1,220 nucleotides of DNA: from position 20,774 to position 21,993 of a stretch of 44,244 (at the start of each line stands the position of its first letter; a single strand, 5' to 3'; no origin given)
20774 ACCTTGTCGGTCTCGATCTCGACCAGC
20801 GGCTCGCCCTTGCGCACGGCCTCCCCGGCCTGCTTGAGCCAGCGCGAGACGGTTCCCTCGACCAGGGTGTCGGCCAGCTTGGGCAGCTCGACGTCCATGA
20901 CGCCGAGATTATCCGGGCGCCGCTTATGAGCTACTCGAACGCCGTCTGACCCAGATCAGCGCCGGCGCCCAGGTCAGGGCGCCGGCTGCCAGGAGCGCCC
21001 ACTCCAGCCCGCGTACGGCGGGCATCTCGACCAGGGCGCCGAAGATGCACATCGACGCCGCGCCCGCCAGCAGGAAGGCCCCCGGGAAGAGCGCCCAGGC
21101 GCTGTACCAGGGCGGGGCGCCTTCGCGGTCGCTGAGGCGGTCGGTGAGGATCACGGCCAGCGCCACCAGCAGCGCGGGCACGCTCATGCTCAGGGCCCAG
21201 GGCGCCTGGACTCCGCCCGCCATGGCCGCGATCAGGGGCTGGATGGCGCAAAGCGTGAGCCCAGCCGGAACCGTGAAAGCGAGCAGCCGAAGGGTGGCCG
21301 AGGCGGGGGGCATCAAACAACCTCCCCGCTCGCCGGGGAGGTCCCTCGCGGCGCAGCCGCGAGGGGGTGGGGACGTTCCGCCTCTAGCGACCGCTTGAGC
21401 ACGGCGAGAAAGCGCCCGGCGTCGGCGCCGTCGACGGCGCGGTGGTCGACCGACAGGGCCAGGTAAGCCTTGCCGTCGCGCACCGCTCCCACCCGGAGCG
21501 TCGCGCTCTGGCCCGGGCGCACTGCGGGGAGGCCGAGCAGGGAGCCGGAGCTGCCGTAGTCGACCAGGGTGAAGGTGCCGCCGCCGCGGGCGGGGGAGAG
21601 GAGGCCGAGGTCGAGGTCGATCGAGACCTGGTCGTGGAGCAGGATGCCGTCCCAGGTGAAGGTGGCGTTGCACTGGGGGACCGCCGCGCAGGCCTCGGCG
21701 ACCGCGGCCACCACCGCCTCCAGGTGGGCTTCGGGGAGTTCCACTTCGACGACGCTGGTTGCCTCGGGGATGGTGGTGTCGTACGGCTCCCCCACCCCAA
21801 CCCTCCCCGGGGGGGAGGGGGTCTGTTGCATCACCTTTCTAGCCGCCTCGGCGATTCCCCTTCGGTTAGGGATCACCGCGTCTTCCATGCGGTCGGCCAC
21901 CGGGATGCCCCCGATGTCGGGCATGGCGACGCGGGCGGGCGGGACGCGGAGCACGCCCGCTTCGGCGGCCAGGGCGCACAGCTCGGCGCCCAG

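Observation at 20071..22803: Atypical 2-oxoacid dehydrogenase module: E1 beta fused to a half E2 core that keeps the catalytic His, next to a lipoyl-E2 that lacks the His and the PSBD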

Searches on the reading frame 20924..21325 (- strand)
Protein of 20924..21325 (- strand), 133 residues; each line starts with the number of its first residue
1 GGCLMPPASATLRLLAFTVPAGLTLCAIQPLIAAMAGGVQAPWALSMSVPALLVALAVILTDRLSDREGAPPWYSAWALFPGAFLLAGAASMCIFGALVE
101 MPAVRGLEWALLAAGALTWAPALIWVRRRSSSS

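Call 3: search_protein_families(library=pfam, proteins=[window:20924-21325:-], max_evalue=0.01)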
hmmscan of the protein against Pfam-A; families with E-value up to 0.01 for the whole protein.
window:20924-21325:- (133 aa): 0 families

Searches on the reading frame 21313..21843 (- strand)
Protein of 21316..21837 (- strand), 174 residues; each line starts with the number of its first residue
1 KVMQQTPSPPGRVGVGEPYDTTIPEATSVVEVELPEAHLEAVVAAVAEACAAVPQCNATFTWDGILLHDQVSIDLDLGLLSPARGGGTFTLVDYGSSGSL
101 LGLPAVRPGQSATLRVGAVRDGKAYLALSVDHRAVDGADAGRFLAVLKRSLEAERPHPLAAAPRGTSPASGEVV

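Call 6: search_solved_structures(query=window:21316-21828:-, show_alignments=4, max_evalue=0.01)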
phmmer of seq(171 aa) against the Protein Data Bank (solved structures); distinct sequences matched with E-value up to 0.01: 22.
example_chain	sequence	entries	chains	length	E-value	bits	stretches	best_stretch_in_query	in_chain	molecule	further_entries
9y6t_A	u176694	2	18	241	7.7e-12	48.7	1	77-149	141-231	Dihydrolipoyllysine-residue acetyltransferase component of pyruvate dehydrogenase complex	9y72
6zzi_A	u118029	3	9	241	7.7e-11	45.4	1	82-150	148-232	Dihydrolipoyllysine-residue acetyltransferase component of pyruvate dehydrogenase complex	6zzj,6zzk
1c4t_A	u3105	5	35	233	1.2e-10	44.8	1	82-149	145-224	PROTEIN (DIHYDROLIPOAMIDE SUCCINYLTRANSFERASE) | DIHYDROLIPOAMIDE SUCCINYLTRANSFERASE | Dihydrolipoyllysine-residue succinyltransferase component of 2-oxoglutar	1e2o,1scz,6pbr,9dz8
6zzl_A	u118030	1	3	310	1.9e-10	44.2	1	82-150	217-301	Dihydrolipoyllysine-residue acetyltransferase component of pyruvate dehydrogenase complex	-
3mae_A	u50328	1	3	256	6.6e-09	39.1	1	77-150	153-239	2-oxoisovalerate dehydrogenase E2 component, dihydrolipoamide acetyltransferase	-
9y7v_D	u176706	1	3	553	7.3e-08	35.7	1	77-149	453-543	Dihydrolipoyllysine-residue acetyltransferase component of pyruvate dehydrogenase complex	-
6zzm_A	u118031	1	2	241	1.2e-07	35.1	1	120-150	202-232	Dihydrolipoamide acetyltransferase component of pyruvate dehydrogenase complex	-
8xll_A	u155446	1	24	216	2.2e-07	34.2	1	82-152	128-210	Dihydrolipoyllysine-residue succinyltransferase component of 2-oxoglutarate dehydrogenase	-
7uol_D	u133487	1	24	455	2.3e-07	34.1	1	82-152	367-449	Dihydrolipoyllysine-residue succinyltransferase component of 2-oxoglutarate dehydrogenase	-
9njt_A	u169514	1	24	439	2.8e-07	33.8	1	83-149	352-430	Dihydrolipoyllysine-residue succinyltransferase component of 2-oxoglutarate dehydrogenase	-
8x02_A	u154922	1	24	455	2.8e-07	33.8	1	82-152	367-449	Dihydrolipoyllysine-residue succinyltransferase component of 2-oxoglutarate dehydrogenase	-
9mu6_A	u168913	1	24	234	5.3e-07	32.9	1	82-149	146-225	Dihydrolipoyllysine-residue succinyltransferase component of 2-oxoglutarate dehydrogenase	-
3rqc_A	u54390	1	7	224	6.6e-07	32.6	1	84-149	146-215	Probable lipoamide acyltransferase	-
4ofs_A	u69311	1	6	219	7.7e-07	32.4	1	84-149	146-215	Probable lipoamide acyltransferase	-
7q5q_B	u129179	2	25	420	2.4e-06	30.8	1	80-152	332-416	Dihydrolipoyllysine-residue succinyltransferase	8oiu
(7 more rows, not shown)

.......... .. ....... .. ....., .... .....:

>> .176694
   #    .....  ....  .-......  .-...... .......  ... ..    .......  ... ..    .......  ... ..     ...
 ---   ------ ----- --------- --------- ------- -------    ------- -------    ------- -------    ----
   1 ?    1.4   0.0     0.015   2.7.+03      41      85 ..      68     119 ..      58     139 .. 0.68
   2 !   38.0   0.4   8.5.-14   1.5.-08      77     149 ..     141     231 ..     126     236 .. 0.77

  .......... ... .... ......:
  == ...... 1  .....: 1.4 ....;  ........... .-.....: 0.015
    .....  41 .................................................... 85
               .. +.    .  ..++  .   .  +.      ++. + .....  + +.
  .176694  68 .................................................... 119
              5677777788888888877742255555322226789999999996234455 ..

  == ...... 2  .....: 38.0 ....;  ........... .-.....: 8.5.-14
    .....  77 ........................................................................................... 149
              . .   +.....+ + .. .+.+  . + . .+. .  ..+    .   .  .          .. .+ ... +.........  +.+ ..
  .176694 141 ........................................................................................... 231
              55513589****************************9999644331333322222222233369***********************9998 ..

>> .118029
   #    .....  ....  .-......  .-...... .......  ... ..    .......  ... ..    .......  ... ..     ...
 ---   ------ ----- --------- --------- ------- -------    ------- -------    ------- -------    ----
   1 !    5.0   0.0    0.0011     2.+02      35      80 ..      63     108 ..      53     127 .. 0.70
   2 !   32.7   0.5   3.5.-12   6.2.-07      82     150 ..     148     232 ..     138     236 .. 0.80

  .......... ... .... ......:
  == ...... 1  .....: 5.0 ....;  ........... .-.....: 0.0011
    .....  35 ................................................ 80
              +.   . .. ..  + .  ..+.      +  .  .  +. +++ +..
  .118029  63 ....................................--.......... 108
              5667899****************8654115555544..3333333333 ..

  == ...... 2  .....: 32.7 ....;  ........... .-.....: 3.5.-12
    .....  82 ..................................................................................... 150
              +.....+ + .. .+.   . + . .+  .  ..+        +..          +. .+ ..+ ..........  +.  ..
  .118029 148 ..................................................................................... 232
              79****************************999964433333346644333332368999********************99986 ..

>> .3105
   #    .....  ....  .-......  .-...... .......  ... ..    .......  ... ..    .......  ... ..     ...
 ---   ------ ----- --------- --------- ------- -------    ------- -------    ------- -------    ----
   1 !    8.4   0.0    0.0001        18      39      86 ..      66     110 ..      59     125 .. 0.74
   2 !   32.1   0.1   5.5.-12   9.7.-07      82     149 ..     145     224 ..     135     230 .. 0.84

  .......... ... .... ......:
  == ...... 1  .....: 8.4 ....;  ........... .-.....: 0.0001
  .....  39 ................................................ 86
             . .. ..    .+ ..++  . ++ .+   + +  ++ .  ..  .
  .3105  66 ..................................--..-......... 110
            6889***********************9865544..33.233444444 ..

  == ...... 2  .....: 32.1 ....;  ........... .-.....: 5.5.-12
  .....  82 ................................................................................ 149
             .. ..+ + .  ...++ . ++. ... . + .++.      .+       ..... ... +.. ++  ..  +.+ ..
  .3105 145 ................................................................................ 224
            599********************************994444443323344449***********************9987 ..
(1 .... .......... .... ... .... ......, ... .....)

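Call 7: find_homologous_proteins(query=window:21316-21837:-, max_evalue=0.001)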
Query seq(174 aa) (174 aa): 132 proteins with E <= 0.001 among 1526 candidates; the best 120 are listed.
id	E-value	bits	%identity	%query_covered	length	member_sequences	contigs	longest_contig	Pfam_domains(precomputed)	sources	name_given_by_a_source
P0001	1.1e-96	339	100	92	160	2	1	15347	PF00198.29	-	-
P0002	4.3e-67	243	80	83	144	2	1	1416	PF00198.29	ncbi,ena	-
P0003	2.7e-57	211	72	79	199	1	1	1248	PF00198.29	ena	-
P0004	2.2e-53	199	65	82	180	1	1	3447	PF00198.29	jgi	jgi:hypothetical protein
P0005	1.0e-51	193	66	82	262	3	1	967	PF00198.29,PF02780.26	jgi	jgi:hypothetical protein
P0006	5.7e-51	191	68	78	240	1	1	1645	PF00198.29,PF02780.26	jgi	jgi:hypothetical protein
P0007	2.8e-50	188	66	77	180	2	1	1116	PF00198.29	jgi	jgi:pyruvate/2-oxoglutarate dehydrogenase complex dihydrolipoamide acyltransferase (E2) component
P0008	6.4e-50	187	72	71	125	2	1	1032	PF00198.29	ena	-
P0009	5.4e-49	184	59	83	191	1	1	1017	PF00198.29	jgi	jgi:hypothetical protein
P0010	6.9e-49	184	66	77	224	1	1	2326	PF00198.29,PF02780.26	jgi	jgi:Transketolase, C-terminal domain/2-oxoacid dehydrogenases acyltransferase (catalytic domain)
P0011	2.1e-47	179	61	80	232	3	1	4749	PF00198.29,PF02780.26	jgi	jgi:hypothetical protein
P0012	3.1e-47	179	64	78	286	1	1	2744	PF00198.29,PF02780.26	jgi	jgi:hypothetical protein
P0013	3.2e-47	178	62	78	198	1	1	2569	PF00198.29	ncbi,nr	ncbi:MAG: hypothetical protein JWO66_359, partial [Candidatus Eremiobacteraeota bacterium]|nr:hypoth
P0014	3.6e-47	178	61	78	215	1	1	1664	PF00198.29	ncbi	-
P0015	3.6e-47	178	61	80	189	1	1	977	PF00198.29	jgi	jgi:pyruvate/2-oxoglutarate dehydrogenase complex dihydrolipoamide acyltransferase (E2) component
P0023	2.3e-43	166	58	78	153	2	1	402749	PF00198.29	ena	-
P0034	9.0e-28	115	70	48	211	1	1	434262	PF00198.29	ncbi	-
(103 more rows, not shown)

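Call 8: find_encoding_contigs(protein=P0023, flank=6000, max_places=3)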
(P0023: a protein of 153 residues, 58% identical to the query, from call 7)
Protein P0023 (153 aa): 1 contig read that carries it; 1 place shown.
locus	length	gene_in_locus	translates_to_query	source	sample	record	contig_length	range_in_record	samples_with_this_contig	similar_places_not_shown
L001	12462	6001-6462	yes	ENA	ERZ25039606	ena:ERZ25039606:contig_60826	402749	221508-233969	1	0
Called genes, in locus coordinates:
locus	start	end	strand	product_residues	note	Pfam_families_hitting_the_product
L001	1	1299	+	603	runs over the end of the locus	PF02653:BPD_transp_2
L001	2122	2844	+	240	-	PF00005:ABC_tran, PF13304:AAA_21 (faint)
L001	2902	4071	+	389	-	PF13433:Peripla_BP_5, PF13458:Peripla_BP_6, PF01094:ANF_receptor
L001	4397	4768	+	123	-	PF00676:E1_dh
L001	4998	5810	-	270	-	-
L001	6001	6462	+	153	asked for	PF00198:2-oxoacid_dh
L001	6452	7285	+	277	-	PF00364:Biotin_lipoyl, PF25919:BSH_CusB (weak), PF00198:2-oxoacid_dh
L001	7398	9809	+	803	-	PF00144:Beta-lactamase, PF02615:Ldh_2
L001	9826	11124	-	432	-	PF00890:FAD_binding_2 (faint), PF01494:FAD_binding_3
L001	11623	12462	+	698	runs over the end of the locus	PF00691:OmpA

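Call 9: find_encoding_contigs(protein=P0001, flank=6000, max_places=3)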
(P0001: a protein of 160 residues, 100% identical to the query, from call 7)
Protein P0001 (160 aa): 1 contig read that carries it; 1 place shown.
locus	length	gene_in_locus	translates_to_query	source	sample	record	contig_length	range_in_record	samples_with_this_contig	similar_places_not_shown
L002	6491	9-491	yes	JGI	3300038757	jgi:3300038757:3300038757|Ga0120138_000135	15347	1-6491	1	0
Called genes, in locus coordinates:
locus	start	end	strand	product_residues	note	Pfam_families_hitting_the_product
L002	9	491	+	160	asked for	PF00198:2-oxoacid_dh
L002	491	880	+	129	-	-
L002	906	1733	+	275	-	PF00364:Biotin_lipoyl, PF25919:BSH_CusB (weak), PF00198:2-oxoacid_dh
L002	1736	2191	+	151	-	PF00583:Acetyltransf_1, PF13673:Acetyltransf_10 (weak), PF13508:Acetyltransf_7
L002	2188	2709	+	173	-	PF00583:Acetyltransf_1, PF13673:Acetyltransf_10, PF13508:Acetyltransf_7, PF08445:FR47 (weak)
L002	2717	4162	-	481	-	PF01565:FAD_binding_4, PF02913:FAD-oxidase_C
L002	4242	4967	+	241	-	-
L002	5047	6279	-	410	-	PF00501:AMP-binding, PF14535:AMP-binding_C_2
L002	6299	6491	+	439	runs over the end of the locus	PF00202:Aminotran_3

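Call 12: find_related_loci(query=A1, collection=genome_contigs, flank=6000)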
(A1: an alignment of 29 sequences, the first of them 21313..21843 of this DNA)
Query A1 (176 aa) in genome_contigs; peptide patterns used: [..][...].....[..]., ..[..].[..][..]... (x = any residue, [..] = any of these).
600 stretches matched a pattern (row limit reached: there are more); 473 encode a relative of the query (tblastn E <= 1e-3); the best 80 are kept; 79 distinct loci.
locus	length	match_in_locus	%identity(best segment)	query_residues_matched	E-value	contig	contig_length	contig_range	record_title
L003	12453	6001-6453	65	19-170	1e-56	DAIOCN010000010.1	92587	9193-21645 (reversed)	MAG TPA_asm: Candidatus Dormiibacterota bacterium isolate CTOTU41423 NODE_123_length_92587_cov_20.522997, whole genome s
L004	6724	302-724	60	19-159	3e-51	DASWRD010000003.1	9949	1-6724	MAG TPA_asm: Candidatus Elarobacter sp. isolate SMAG_U3512 k141_2248029, whole genome shotgun sequence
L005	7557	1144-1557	61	21-158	4e-51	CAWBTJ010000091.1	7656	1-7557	MAG: Candidatus Eremiobacteraeota bacterium isolate MFD04580.bin.4.256 genome assembly, contig: contig_95034, whole geno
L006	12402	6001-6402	61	21-154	4e-50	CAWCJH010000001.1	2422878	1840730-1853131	MAG: Candidatus Eremiobacteraeota bacterium isolate MFD09603.bin.1.377 genome assembly, contig: contig_1566, whole genom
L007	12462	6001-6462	53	21-174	2e-48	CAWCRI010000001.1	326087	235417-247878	MAG: Candidatus Eremiobacteraeota bacterium isolate MFD01213.bin.2.159 genome assembly, contig: contig_1007, whole genom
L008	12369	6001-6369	63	36-158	7e-47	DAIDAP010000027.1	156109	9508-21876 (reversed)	MAG TPA_asm: Chloroflexi bacterium isolate clean326 k141_147428, whole genome shotgun sequence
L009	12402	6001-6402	59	21-154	3e-46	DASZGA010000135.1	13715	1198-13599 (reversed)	MAG TPA_asm: Candidatus Elarobacter sp. isolate SMAG_U6536 k141_5801898, whole genome shotgun sequence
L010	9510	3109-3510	58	21-154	1e-45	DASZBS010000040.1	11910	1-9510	MAG TPA_asm: Candidatus Elarobacter sp. isolate SMAG_U6421 k141_56395, whole genome shotgun sequence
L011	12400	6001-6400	65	33-159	4e-35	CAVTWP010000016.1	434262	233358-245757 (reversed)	MAG: Candidatus Eremiobacteraeota bacterium isolate MFD09603.bin.2.158 genome assembly, contig: contig_9464, whole genom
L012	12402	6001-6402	65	21-154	5e-51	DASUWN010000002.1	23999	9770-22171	MAG TPA_asm: Candidatus Dormiibacterota bacterium isolate SMAG_U1844 k141_806736, whole genome shotgun sequence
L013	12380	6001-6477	32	44-154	2e-13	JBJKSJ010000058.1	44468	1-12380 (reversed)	MAG: Ktedonobacterales bacterium isolate Bin_8 S1Ck127_3343474_flag_1_multi_9.0000_len_44468, whole genome shotgun seque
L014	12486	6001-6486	32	42-155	5e-12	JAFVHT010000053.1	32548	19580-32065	MAG: Acetobacter sp. isolate RGIG5182 Sheep_Abomasum.Co__c1739455, whole genome shotgun sequence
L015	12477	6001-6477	34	44-154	8e-12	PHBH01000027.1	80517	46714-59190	MAG: Deltaproteobacteria bacterium HGW-Deltaproteobacteria-15 Ig3397_v2_scaffold_258, whole genome shotgun sequence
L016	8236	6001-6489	32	44-162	1e-11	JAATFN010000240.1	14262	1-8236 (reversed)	MAG: Betaproteobacteria bacterium isolate bin_227 k141_9963031, whole genome shotgun sequence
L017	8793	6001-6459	32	55-163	1e-11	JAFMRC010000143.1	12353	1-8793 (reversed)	MAG: Nocardiopsaceae bacterium isolate Bacteria.bin_24 NODE_1003_length_12353_cov_9.511037, whole genome shotgun sequenc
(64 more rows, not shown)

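Call 48: search_protein_representatives(protein=window:21316-21801:-)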
Query: 162 residues. Proteins with E-value up to 0.001 (for the whole library): 1268; up to 1e-10: 17; up to 1e-30: 4. The best 150 are listed.
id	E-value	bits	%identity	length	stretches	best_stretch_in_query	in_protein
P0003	3.9e-57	208.9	72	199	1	5-142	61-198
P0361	3.4e-45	170.0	61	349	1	4-140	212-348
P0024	3.5e-43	163.5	65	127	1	23-141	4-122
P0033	1.3e-35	138.9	64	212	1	4-110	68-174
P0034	2.4e-28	115.3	69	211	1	58-141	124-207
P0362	1.2e-25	106.5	63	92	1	52-141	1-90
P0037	1.5e-25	106.2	62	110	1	59-143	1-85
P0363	4.4e-21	91.7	53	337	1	6-108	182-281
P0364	3.0e-18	82.5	57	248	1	7-78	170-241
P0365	3.4e-17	79.1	48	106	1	6-97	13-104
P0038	5.6e-17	78.4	54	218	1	62-140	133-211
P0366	1.3e-14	70.7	51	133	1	6-83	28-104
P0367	4.4e-14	69.0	58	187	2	73-141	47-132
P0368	1.9e-12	63.7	49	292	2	71-141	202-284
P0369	2.1e-12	63.5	71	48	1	94-141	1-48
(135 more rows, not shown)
